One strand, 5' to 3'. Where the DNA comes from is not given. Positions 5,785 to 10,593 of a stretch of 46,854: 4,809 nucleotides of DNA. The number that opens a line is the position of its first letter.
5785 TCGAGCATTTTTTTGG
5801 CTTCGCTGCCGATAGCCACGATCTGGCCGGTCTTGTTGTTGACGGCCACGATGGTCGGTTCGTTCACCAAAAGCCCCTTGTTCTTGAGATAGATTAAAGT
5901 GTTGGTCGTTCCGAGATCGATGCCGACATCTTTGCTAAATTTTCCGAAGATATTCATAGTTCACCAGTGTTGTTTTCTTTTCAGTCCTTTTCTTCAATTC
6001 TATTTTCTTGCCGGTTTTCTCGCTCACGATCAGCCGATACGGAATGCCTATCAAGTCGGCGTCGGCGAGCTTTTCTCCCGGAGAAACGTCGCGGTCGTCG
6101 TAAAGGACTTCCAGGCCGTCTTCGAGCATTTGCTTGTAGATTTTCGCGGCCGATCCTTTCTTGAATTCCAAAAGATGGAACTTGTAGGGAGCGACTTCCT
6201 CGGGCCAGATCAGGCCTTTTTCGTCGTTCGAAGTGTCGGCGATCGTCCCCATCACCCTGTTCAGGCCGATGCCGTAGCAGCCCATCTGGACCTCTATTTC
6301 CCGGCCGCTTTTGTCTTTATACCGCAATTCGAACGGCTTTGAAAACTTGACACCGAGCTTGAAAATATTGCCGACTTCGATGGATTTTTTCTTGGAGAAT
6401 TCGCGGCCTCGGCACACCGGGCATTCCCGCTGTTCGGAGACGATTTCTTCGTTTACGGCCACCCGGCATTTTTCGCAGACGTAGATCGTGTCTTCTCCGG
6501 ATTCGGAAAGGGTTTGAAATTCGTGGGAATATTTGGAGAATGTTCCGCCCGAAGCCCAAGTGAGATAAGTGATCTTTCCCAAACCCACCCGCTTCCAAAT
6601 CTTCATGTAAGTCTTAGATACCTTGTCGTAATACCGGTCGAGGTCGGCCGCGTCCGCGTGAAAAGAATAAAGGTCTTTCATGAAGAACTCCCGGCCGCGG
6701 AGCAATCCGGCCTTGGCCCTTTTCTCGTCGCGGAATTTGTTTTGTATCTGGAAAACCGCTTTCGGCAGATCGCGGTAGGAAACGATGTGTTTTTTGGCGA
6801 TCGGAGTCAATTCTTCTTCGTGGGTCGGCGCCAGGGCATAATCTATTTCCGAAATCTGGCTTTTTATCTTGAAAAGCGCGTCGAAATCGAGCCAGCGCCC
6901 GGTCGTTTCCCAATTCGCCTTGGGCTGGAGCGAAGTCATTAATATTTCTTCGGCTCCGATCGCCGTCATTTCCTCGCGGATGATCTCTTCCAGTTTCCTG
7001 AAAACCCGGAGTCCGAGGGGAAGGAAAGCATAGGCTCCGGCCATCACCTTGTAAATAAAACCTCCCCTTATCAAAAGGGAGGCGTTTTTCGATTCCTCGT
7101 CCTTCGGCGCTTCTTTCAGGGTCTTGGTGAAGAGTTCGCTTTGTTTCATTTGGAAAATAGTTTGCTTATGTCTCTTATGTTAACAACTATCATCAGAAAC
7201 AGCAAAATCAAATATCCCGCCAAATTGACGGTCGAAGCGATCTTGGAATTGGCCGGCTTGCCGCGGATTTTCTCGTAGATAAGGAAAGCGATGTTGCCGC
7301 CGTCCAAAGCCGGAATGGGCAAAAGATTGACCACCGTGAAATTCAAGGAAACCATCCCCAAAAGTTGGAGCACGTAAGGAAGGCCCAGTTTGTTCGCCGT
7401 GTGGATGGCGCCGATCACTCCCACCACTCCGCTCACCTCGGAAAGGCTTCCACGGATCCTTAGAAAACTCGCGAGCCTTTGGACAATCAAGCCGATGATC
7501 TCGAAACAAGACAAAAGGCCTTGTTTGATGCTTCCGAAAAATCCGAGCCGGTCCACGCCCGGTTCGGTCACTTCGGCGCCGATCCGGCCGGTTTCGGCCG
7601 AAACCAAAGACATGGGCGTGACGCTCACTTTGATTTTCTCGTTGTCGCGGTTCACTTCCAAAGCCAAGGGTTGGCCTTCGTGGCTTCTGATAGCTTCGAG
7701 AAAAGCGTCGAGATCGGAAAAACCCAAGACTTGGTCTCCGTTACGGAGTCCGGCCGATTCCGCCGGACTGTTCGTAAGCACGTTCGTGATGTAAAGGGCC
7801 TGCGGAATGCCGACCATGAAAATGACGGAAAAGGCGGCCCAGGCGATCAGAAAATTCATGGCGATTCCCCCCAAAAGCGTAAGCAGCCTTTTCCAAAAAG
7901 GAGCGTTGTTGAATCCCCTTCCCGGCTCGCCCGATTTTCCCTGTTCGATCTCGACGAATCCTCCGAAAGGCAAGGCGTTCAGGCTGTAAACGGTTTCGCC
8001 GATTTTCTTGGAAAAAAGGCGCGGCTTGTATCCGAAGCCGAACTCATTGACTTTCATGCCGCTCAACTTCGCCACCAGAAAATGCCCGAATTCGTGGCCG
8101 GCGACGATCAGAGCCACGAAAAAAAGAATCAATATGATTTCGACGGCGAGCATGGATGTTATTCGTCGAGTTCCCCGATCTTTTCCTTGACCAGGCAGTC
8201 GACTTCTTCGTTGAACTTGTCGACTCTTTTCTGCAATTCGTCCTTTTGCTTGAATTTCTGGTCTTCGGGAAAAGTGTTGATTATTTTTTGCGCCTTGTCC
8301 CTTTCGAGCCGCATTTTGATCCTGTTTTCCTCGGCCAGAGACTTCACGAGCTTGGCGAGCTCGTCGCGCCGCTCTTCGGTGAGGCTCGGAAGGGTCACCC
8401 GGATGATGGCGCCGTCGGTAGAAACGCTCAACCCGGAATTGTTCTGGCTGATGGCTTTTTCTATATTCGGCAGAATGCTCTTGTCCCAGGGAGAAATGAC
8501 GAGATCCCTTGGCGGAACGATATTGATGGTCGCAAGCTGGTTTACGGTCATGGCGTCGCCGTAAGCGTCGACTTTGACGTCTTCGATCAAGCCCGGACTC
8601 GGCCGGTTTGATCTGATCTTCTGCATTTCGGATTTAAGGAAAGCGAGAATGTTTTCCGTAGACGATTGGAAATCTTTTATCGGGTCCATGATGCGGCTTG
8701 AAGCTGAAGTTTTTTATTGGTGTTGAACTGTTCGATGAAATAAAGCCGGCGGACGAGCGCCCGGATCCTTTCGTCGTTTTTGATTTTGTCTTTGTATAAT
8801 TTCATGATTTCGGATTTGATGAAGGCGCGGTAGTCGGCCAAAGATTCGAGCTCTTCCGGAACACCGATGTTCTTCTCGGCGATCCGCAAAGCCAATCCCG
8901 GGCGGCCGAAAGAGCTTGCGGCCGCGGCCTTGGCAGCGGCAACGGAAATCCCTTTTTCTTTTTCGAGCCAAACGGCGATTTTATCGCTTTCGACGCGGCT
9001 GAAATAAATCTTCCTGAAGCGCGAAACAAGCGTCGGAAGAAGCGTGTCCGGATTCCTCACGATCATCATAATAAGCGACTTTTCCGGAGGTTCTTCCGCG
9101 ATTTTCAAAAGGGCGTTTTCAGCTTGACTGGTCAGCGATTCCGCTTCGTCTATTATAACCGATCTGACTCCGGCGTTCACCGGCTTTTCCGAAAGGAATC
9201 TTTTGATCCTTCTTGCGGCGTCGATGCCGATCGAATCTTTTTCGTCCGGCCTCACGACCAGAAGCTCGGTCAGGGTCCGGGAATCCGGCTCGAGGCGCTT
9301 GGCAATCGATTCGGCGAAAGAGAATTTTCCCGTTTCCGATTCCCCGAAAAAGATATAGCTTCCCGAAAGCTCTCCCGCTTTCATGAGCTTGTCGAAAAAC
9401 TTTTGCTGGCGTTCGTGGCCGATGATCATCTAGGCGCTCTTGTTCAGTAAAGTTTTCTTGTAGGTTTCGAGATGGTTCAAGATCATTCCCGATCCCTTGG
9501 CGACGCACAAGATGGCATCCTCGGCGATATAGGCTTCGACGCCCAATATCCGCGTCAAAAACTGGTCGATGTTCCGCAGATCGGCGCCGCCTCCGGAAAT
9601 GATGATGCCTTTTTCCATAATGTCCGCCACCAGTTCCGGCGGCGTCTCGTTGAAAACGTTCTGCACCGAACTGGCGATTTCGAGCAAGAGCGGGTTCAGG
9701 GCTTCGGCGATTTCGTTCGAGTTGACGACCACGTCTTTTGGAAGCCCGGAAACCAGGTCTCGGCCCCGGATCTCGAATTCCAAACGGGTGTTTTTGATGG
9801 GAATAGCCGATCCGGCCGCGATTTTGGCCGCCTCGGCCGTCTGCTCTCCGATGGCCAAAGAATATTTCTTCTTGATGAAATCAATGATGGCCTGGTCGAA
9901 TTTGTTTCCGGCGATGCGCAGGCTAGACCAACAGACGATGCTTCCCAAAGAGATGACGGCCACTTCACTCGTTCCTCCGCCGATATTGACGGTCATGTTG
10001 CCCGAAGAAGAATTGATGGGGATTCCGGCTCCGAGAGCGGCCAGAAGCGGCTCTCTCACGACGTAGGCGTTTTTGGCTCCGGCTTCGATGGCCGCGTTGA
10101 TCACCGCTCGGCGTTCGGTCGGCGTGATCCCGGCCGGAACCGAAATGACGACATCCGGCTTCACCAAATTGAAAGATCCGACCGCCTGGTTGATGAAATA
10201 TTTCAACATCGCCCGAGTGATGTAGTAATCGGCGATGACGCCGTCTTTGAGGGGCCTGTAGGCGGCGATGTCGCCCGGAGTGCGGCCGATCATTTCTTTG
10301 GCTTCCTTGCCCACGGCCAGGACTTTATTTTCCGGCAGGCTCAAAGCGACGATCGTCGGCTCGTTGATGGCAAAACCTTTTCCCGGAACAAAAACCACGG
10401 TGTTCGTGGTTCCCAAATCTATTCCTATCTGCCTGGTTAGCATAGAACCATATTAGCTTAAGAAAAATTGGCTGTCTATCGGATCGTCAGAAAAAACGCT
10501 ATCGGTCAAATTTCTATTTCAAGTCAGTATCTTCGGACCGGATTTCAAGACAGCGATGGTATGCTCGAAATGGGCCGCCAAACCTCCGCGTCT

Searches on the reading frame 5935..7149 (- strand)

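Call 87: search_protein_families(library=pfam, proteins=[window:5935-7149:-], max_evalue=0.001)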
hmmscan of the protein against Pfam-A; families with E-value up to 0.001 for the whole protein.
window:5935-7149:- (404 aa): 2 families
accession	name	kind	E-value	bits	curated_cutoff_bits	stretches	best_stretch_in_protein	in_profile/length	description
PF00587.30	tRNA-synt_2b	-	1.4e-30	107.1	29.3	1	101-305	8-177/179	tRNA synthetase class II core domain (G, H, P, S and T)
PF03129.25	HGTP_anticodon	-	6.4e-13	49.1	21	1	333-399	17-85/94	Anticodon binding domain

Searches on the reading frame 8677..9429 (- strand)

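Call 81: search_protein_families(library=pfam, proteins=[window:8677-9429:-], max_evalue=0.001)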
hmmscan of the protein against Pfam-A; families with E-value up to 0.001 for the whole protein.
window:8677-9429:- (250 aa): 2 families
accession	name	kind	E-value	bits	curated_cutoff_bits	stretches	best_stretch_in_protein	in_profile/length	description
PF13177.12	DNA_pol3_delta2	-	3.5e-28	99.1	27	1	5-146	2-160/161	DNA polymerase III, delta subunit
PF00004.35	AAA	-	2.3e-07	31.8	21.2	1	26-143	2-128/131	ATPase family associated with various cellular activities (AAA)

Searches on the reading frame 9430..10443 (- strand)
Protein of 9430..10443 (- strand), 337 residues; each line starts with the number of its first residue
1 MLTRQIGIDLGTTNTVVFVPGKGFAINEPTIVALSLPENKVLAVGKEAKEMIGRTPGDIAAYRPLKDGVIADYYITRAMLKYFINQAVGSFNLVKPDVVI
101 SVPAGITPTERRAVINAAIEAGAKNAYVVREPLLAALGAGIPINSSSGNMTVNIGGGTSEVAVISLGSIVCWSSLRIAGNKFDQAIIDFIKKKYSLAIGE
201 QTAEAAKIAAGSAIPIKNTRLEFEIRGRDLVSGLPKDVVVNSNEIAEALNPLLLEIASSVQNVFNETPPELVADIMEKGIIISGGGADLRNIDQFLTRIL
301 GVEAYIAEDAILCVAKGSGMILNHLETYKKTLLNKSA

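Call 87: search_protein_families(library=pfam, proteins=[window:9430-10443:-], max_evalue=0.001)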
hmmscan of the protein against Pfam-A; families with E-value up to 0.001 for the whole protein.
window:9430-10443:- (337 aa): 5 families
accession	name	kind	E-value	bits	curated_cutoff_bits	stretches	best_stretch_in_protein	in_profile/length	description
PF06723.19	MreB_Mbl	-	1.4e-125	418.9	27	1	4-329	2-326/327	MreB/Mbl protein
PF00012.26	HSP70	-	6.2e-11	41.7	20.6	1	97-304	135-354/599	Hsp70 protein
PF14450.12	FtsA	-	1.7e-09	38.6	31.8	1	152-309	3-112/127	Cell division protein FtsA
PF00022.25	Actin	-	0.00012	21.2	27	1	41-193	45-190/410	Actin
PF06277.17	EutA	-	0.00069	19.1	27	1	131-207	124-207/475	Ethanolamine utilisation protein EutA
